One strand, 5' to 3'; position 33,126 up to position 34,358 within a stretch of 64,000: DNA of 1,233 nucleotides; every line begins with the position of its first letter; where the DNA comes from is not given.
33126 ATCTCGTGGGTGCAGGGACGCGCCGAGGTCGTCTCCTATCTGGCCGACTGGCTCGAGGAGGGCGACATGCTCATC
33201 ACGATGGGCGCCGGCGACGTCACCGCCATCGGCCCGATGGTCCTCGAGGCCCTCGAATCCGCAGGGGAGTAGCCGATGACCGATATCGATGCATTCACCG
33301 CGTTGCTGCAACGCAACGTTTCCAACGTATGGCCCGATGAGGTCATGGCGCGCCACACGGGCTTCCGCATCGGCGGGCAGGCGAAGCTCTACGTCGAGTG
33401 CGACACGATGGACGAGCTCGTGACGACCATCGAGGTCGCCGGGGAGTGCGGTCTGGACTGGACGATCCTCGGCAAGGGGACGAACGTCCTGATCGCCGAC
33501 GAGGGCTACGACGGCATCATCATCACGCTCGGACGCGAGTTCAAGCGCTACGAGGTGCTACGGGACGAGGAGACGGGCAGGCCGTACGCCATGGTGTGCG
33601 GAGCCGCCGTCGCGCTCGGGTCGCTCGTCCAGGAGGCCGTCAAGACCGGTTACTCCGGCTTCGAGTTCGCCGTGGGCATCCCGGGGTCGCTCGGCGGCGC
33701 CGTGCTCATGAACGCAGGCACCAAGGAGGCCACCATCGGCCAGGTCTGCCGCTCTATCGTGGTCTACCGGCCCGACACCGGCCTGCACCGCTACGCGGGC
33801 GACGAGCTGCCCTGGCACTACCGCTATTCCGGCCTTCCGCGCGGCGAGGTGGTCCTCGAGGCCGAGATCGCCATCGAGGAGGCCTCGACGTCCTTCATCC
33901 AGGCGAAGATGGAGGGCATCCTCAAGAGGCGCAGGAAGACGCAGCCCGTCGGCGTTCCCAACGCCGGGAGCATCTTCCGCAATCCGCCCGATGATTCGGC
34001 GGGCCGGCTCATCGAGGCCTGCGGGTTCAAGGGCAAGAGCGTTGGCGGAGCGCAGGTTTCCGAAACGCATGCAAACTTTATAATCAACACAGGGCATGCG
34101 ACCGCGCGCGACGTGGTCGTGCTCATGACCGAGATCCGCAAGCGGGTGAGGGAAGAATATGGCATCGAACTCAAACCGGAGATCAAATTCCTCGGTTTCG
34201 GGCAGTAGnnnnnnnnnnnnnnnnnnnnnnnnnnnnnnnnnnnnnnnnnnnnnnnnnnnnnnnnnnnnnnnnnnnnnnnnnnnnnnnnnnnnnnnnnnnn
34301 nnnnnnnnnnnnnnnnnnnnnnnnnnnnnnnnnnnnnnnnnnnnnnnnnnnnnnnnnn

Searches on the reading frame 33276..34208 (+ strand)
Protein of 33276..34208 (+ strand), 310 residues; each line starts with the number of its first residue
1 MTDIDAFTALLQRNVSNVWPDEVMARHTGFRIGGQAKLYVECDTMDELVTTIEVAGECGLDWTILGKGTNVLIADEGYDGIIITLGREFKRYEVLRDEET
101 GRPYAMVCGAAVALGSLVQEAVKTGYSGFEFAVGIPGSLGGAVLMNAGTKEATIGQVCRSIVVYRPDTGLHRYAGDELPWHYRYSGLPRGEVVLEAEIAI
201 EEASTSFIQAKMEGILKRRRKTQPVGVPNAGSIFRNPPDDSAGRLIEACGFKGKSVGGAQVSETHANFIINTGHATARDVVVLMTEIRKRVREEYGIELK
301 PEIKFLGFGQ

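Call 58: search_protein_families(library=pfam, proteins=[window:33276-34208:+], max_evalue=0.001)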
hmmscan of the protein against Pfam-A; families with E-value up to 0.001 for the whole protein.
window:33276-34208:+ (310 aa): 2 families
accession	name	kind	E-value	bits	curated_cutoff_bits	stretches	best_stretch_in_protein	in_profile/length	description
PF02873.21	MurB_C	-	7.4e-38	129.2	27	1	208-306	2-99/99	UDP-N-acetylenolpyruvoylglucosamine reductase, C-terminal domain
PF01565.28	FAD_binding_4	-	4e-16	59.4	26.4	1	37-162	2-127/139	FAD binding domain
